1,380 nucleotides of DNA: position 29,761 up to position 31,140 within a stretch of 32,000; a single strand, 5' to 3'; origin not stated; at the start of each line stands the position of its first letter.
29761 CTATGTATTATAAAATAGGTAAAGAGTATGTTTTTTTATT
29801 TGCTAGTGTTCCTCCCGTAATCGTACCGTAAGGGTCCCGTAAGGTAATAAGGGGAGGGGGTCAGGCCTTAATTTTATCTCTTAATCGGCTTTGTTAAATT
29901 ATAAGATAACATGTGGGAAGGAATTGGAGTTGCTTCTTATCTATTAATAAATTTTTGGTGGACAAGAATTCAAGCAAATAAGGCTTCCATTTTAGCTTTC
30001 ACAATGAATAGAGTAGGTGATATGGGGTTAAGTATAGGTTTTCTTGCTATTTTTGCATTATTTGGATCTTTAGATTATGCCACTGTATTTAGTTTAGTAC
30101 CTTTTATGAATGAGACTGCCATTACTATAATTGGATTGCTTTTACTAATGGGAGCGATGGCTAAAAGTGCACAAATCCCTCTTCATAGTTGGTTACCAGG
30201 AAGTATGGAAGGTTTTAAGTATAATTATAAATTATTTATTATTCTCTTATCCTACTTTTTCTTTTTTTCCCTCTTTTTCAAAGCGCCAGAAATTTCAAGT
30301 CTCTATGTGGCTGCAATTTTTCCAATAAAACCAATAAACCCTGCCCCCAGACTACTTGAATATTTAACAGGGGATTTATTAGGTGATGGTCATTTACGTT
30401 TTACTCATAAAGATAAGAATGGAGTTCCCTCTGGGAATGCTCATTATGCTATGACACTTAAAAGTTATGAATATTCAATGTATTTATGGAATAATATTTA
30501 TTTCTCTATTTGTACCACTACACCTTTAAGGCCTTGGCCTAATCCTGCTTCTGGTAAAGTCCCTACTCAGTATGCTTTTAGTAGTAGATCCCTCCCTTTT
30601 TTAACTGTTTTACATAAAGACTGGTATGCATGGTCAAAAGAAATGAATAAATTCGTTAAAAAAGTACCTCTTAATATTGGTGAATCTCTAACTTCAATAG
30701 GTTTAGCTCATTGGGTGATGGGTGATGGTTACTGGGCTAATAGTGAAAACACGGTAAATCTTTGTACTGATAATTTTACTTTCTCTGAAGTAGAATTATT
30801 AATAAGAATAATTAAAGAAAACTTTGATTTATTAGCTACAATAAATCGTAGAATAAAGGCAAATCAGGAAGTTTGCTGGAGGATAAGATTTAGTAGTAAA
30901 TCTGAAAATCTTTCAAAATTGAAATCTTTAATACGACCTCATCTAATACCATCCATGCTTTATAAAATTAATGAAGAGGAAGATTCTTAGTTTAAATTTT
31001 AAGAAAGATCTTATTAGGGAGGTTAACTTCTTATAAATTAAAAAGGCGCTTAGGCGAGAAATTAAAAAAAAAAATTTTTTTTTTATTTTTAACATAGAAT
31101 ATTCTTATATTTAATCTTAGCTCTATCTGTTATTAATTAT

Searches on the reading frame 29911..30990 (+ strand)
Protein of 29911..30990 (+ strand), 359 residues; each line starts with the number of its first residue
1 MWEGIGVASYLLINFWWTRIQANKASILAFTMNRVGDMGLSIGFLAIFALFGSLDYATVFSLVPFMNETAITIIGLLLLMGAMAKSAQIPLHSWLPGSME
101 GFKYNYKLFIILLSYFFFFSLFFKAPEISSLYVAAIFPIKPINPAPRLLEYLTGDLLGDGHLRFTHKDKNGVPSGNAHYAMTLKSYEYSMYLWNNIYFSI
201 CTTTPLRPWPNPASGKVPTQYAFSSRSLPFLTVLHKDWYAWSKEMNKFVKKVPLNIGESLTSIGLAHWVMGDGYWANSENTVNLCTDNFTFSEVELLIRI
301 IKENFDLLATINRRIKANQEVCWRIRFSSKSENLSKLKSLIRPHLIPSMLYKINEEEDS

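Call 12: find_encoding_contigs(protein=window:29911-30990:+, flank=10000, max_places=6)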
Protein window:29911-30990:+ (359 aa): no gene with exactly this product is on record in the collection.

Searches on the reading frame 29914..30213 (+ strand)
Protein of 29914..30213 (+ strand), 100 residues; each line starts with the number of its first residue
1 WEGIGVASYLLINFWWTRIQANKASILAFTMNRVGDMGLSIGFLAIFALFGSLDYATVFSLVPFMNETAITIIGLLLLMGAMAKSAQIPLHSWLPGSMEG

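Call 54: search_protein_representatives(protein=window:29914-30213:+)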
Query: 100 residues. Proteins with E-value up to 0.001 (for the whole library): 7273; up to 1e-10: 2674; up to 1e-30: 54. The best 150 are listed.
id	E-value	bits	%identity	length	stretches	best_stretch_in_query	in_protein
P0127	3.0e-53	194.7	93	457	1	1-100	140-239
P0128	1.3e-49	183.1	86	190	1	1-100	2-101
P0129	3.2e-41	156.2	79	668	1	1-99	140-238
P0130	6.7e-41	155.1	73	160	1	1-97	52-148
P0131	9.4e-41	154.6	76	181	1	1-97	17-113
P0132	3.3e-40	152.9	76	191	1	4-99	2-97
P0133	1.8e-39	150.5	72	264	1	1-100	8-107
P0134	2.3e-39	150.2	73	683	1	1-100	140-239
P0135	2.3e-39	150.2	75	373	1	4-100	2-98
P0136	2.7e-39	150.0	72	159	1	1-100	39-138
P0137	3.6e-39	149.6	71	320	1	1-99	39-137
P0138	9.2e-39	148.3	71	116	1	1-99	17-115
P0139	1.5e-38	147.6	77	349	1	4-97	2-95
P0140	1.6e-38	147.5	72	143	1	1-96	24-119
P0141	2.3e-38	147.0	69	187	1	1-100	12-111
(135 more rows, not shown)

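Call 59: list_cluster_members(proteins=[P0127, P0001, P0002, P0128, P0121, P0122, P0124])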
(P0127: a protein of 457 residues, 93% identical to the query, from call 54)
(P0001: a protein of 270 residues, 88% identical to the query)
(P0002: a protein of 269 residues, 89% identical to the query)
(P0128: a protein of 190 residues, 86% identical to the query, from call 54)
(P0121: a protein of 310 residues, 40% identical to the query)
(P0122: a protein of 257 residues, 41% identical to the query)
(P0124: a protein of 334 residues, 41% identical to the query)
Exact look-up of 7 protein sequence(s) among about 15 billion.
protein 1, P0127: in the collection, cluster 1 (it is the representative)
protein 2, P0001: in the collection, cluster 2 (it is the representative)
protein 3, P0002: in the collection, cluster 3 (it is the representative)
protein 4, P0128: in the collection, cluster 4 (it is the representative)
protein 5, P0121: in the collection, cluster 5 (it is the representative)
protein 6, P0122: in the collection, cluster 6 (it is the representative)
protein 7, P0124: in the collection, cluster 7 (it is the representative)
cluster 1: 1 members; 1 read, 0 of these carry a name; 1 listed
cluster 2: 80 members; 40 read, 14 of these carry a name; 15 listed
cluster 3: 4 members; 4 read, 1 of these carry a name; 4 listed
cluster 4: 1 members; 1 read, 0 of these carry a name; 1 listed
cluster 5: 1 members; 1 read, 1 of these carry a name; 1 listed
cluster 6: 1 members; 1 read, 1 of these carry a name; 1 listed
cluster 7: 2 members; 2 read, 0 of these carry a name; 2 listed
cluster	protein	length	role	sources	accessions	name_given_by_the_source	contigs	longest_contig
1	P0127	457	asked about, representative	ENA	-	-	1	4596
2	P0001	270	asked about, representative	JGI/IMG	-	-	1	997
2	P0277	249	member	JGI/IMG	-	cytochrome c oxidase subunit 3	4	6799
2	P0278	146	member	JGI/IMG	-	cytochrome c oxidase subunit 3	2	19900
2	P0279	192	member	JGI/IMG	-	cytochrome c oxidase subunit 3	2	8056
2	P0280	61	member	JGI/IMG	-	cytochrome c oxidase subunit 3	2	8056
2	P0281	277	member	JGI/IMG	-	cytochrome c oxidase subunit 3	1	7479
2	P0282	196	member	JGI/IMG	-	cytochrome c oxidase subunit 3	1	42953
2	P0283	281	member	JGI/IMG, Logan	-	cytochrome c oxidase subunit 3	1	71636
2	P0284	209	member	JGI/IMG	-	cytochrome c oxidase subunit 3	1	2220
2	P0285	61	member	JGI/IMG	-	cytochrome c oxidase subunit 3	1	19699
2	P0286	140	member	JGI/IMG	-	cytochrome c oxidase subunit 3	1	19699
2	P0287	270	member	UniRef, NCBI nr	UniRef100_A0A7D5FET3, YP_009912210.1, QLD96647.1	Cytochrome c oxidase subunit 3 n=1 Tax=Phallus echinovolvatus TaxID=2201239 ... | cytochrome c oxidase subunit 3 [Phallus echinovolvatus]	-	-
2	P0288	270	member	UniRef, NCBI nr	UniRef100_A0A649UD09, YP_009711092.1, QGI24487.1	Cytochrome c oxidase subunit 3 n=1 Tax=Turbinellus floccosus TaxID=288723 ... | cytochrome c oxidase subunit 3 [Turbinellus floccosus]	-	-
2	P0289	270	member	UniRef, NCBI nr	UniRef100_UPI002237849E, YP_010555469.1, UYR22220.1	cytochrome c oxidase subunit 3 n=1 Tax=Ramaria rubella TaxID=113071 RepID=UPI002237849E | cytochrome c oxidase subunit 3 [Ramaria rubella]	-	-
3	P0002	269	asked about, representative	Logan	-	-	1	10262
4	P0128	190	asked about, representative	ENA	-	-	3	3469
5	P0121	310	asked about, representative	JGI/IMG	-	hypothetical protein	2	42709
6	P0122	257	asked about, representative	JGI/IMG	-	hypothetical protein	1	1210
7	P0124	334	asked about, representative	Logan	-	-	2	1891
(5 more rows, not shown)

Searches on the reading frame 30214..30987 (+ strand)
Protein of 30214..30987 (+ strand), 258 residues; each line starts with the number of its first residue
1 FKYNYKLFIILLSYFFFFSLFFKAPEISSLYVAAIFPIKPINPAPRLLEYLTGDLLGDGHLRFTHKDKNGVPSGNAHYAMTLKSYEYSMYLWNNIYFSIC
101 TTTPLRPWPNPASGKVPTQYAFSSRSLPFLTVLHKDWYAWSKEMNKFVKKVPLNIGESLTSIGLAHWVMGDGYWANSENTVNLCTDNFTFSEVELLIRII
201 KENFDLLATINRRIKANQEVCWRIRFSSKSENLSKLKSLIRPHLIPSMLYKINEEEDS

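Call 76: search_protein_families(library=pfam, proteins=[window:30214-30987:+], max_evalue=0.01)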
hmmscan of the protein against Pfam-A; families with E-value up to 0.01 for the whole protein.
window:30214-30987:+ (258 aa): 1 family
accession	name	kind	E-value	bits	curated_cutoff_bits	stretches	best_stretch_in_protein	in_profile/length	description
PF03161.18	LAGLIDADG_2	-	2.9e-27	96.1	25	1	49-230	2-164/168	LAGLIDADG DNA endonuclease family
